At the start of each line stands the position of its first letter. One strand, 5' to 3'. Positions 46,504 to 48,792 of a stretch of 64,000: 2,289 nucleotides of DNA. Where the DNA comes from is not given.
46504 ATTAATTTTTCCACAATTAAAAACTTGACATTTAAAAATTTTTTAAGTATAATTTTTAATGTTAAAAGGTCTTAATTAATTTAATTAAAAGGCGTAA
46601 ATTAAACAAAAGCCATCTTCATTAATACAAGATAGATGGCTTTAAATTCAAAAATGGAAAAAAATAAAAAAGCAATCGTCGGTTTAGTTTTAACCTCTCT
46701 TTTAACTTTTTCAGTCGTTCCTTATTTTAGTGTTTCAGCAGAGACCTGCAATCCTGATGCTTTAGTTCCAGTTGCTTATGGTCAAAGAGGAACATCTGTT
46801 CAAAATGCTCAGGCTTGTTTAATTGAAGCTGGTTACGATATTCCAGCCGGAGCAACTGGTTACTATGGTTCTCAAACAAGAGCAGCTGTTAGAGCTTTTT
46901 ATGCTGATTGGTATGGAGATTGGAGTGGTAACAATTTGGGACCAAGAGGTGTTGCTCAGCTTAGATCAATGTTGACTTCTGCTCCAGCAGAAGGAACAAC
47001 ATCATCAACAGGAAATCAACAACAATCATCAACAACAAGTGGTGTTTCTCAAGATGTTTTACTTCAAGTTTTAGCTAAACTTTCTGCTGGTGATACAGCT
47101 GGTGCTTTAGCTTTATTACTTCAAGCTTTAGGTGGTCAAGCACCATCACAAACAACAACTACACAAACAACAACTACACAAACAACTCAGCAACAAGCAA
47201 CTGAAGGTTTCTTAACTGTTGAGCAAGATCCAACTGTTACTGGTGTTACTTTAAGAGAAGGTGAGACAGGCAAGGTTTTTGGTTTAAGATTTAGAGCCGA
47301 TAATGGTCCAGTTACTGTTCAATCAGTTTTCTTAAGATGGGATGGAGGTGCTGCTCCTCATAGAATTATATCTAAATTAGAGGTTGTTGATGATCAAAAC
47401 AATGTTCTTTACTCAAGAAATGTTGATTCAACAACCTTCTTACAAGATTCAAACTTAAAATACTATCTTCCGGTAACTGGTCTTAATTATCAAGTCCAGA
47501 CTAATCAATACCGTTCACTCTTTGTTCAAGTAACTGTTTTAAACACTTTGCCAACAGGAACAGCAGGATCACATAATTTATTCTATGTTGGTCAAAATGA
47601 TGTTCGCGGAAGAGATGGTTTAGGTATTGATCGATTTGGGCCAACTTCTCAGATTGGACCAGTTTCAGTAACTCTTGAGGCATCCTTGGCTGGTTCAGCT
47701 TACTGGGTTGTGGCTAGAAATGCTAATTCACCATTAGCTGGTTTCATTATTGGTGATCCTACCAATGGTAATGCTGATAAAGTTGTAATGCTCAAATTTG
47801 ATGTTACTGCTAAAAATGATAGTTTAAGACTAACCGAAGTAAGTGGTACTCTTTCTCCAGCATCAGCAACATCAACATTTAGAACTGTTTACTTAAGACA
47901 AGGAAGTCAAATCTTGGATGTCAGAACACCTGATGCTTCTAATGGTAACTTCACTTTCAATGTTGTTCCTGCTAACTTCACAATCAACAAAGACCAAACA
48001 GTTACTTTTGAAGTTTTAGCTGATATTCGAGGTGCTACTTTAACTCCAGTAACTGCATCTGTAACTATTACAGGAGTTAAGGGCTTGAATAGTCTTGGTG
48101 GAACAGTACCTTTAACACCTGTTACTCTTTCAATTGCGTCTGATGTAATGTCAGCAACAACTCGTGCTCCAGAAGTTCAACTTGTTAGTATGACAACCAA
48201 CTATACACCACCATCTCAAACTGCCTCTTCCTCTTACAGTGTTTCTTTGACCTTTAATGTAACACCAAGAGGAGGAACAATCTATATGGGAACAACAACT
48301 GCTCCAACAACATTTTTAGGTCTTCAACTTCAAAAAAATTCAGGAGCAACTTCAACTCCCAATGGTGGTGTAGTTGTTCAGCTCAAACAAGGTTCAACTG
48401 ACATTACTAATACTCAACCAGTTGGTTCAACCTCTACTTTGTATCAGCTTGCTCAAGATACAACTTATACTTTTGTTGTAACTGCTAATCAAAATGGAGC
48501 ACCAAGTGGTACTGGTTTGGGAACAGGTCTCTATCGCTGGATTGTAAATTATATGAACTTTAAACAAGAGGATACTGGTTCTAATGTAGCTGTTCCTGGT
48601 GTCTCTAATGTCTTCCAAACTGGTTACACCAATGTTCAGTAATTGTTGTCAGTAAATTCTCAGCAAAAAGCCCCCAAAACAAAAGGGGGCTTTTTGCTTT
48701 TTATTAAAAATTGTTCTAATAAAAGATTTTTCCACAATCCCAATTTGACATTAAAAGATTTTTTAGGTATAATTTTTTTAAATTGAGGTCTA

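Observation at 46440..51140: Tandem paralogous secreted PG-binding-domain proteins with near-identical N-termini, diversified C-termini and a triplicated consensus promoter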

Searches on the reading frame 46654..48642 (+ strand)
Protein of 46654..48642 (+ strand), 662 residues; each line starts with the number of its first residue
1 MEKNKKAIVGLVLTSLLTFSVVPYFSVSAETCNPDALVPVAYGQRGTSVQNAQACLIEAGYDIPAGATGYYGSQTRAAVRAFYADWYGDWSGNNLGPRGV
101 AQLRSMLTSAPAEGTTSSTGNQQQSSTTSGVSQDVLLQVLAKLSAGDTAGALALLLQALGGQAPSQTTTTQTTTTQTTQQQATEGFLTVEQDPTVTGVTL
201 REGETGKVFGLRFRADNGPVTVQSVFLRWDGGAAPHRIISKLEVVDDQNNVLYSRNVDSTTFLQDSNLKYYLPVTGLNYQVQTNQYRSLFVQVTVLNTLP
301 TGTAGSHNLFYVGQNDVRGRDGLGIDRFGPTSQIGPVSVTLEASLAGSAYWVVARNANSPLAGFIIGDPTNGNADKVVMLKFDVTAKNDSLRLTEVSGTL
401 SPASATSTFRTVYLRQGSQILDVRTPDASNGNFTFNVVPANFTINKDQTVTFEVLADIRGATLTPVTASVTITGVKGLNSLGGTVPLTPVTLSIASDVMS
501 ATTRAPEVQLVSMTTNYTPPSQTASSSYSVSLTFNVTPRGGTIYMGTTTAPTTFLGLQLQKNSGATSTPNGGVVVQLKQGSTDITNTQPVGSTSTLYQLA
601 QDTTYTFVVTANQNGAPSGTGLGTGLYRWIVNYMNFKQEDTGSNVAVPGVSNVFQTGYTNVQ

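Call 6: search_protein_families(library=pfam, proteins=[window:46654-48642:+], max_evalue=1)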
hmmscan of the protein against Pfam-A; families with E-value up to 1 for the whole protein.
window:46654-48642:+ (662 aa): 1 family
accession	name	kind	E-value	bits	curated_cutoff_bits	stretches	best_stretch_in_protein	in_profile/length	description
PF01471.23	PG_binding_1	-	2e-07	31.5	23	1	45-82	1-37/57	Putative peptidoglycan binding domain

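Call 7: search_protein_families(library=ncbifam, proteins=[window:46654-48642:+], max_evalue=1)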
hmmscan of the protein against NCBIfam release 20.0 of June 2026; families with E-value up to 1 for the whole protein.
window:46654-48642:+ (662 aa): 1 family
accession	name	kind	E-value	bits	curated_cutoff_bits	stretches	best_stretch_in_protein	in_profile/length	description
TIGR02869.1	spore_SleB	equivalog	0.015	15.2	236.5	1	40-148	7-100/201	spore cortex-lytic enzyme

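Call 92: predict_structure(alignment_id=A2)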
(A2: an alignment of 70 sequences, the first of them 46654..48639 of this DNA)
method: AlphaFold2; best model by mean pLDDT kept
length: 662 residues; sequences in the alignment: 70
mean_pLDDT: 86.4   pTM: 0.57
mean pLDDT of the five models: 86.4, 86.3, 85.6, 85.2, 85.0
residues with pLDDT >= 90: 466; 70-90: 114; 50-70: 18; < 50: 64
segments of 3 or more residues with pLDDT < 50: 1-6, 9-29, 111-129, 162-179
pLDDT, mean of each block of 10 residues (from residue 1): 46 43 35 92 97 95 94 97 94 96 87 32 35 88 89 86 38 39 92 91 94 96 97 93 97 97 95 97 96 91 89 97 96 94 84 95 93 96 95 96 86 97 96 95 94 97 93 94 76 87 94 95 92 95 86 88 94 92 86 79 96 89 92 86 81 89 85
secondary structure, 60 per line:
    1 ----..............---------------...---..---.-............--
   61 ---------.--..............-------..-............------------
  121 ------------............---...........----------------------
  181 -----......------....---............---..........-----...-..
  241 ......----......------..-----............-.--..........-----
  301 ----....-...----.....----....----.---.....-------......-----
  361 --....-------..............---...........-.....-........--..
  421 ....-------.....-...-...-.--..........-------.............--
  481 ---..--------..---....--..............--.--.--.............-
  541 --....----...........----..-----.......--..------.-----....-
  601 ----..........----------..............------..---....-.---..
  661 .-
elements in order: H5-18 H47-58 H73-86 H97-108 H133-144 H148-158 E186-191 E198-201 E205-216 E220-229 E239-246 E251-256 E270-281 E286-295 E305-308 E310-312 E317-321 E326-329 E338-342 E350-355 E363-366 E374-387 E391-401 H403-407 E409-416 E419-424 E432-436 E442-444 E449-458 E466-478 E499-502 E505-518 E527-539 E543-546 H551-554 E555-561 E573-579 E596-599 E605-614 E625-638 H650-653 E659-661

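Call 94: fold_search(model_id=the predicted structure, library=pdb)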
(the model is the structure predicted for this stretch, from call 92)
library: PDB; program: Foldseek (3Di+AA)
matches with E <= 10: 1248; with E <= 0.001: 140
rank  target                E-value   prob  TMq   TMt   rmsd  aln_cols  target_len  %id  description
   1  8beg_B                3.4e-11  1.00  0.16  0.16  18.6       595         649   10  Structure of Ig-like domains from PrgB (released 2022-11-30)
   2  8beg_A                4.0e-11  1.00  0.16  0.16  18.3       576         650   10  Structure of Ig-like domains from PrgB (released 2022-11-30)
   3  7l0o_A                5.4e-10  1.00  0.20  0.24  16.3       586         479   11  Streptococcus gordonii C123 Domain(s)-Structural and Functional Analysis (released 2021-09-08)
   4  3ije_A                1.4e-09  1.00  0.16  0.12  22.4       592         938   10  Crystal structure of the complete integrin alhaVbeta3 ectodomain plus an Alpha/beta transmembrane fragment (released 2009-09-29)
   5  7usl_A                1.6e-09  1.00  0.16  0.13  22.7       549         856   11  Integrin alphaM/beta2 ectodomain in complex with adenylate cyclase toxin RTX751 and M1F5 Fab (released 2022-08-17)
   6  6avu_A                1.9e-09  1.00  0.15  0.12  18.6       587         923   10  Human alpha-V beta-3 Integrin (open conformation) in complex with the therapeutic antibody LM609 (released 2017-11-01)
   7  6avq_A                2.3e-09  1.00  0.15  0.11  22.2       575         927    9  The Therapeutic Antibody LM609 Selectively Inhibits Ligand Binding to Human alpha-V beta-3 Integrin via Steric Hindran (released 2017-11-01)
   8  4mmz_A                2.5e-09  1.00  0.18  0.14  22.4       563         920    9  Integrin AlphaVBeta3 ectodomain bound to an antagonistic tenth domain of Fibronectin (released 2014-03-26)
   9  3fcs_A                2.8e-09  1.00  0.16  0.13  22.3       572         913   10  Structure of complete ectodomain of integrin aIIBb3 (released 2009-01-20)
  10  8xen_A                3.6e-09  1.00  0.23  0.18  18.7       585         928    8  Cryo-EM structure of integrin ITGAV/ITGB3 complex, conformation 4 (released 2024-12-18)
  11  1jv2_A                4.5e-09  1.00  0.17  0.13  22.2       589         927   10  CRYSTAL STRUCTURE OF THE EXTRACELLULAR SEGMENT OF INTEGRIN ALPHAVBETA3 (released 2001-10-17)
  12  4g1e_A                8.5e-09  1.00  0.16  0.12  22.9       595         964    9  Crystal structure of integrin alpha V beta 3 with coil-coiled tag. (released 2012-12-12)
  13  4o02_A                9.4e-09  1.00  0.17  0.13  22.9       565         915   11  AlphaVBeta3 integrin in complex with monoclonal antibody FAB fragment. (released 2014-04-02)
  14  4nen_A                1.9e-08  1.00  0.15  0.10  24.4       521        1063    8  An internal ligand-bound, metastable state of a leukocyte integrin, aXb2 (released 2014-01-15)
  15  6avr_A                1.9e-08  1.00  0.15  0.12  21.8       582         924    9  Human alpha-V beta-3 Integrin (intermediate conformation) in complex with the therapeutic antibody LM609 (released 2017-11-01)
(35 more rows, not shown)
